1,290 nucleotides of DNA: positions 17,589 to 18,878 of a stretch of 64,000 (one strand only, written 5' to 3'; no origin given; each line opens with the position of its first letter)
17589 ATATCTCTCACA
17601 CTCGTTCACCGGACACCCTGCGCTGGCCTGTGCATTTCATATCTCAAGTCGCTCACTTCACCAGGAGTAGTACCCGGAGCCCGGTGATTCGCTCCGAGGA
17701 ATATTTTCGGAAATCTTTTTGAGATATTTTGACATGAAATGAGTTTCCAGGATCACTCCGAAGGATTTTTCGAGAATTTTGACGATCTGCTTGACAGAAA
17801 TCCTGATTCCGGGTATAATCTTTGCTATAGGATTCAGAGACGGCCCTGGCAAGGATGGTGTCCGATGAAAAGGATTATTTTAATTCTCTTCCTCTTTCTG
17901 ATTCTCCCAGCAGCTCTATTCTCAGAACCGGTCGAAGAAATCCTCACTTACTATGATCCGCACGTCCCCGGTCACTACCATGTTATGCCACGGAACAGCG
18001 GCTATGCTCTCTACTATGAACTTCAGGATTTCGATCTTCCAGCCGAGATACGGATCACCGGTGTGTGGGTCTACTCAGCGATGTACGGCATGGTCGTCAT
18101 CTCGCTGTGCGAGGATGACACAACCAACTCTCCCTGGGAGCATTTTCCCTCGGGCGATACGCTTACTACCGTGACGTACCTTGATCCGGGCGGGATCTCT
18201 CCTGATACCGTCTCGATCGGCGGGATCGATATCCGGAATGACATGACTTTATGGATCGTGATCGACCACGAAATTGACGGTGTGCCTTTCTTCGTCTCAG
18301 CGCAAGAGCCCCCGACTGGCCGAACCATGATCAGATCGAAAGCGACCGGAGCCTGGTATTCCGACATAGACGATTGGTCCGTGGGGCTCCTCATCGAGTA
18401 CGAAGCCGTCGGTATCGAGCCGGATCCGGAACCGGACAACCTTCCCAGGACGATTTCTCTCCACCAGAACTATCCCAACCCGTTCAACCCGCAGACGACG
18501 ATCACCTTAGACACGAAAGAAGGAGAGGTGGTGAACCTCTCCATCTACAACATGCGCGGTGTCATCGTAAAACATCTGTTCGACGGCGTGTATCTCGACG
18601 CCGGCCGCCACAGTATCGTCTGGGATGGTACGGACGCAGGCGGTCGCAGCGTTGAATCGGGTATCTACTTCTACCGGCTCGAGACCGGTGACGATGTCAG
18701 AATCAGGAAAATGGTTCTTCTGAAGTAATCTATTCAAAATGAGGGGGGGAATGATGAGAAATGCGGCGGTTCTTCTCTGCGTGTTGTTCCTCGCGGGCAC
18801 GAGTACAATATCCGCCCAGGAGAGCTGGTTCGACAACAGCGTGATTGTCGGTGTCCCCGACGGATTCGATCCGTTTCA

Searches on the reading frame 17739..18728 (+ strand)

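Call 21: search_protein_families(library=pfam, proteins=[window:17739-18728:+], max_evalue=0.0001)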
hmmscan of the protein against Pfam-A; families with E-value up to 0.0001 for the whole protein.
window:17739-18728:+ (329 aa): 2 families
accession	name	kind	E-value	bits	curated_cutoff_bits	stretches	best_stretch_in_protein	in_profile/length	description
PF18962.6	Por_Secre_tail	-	4.8e-07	30.4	27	1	245-326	2-74/75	Secretion system C-terminal sorting domain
PF13860.13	FlgD_ig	-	5.1e-07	30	27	1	257-315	14-74/79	FlgD Ig-like domain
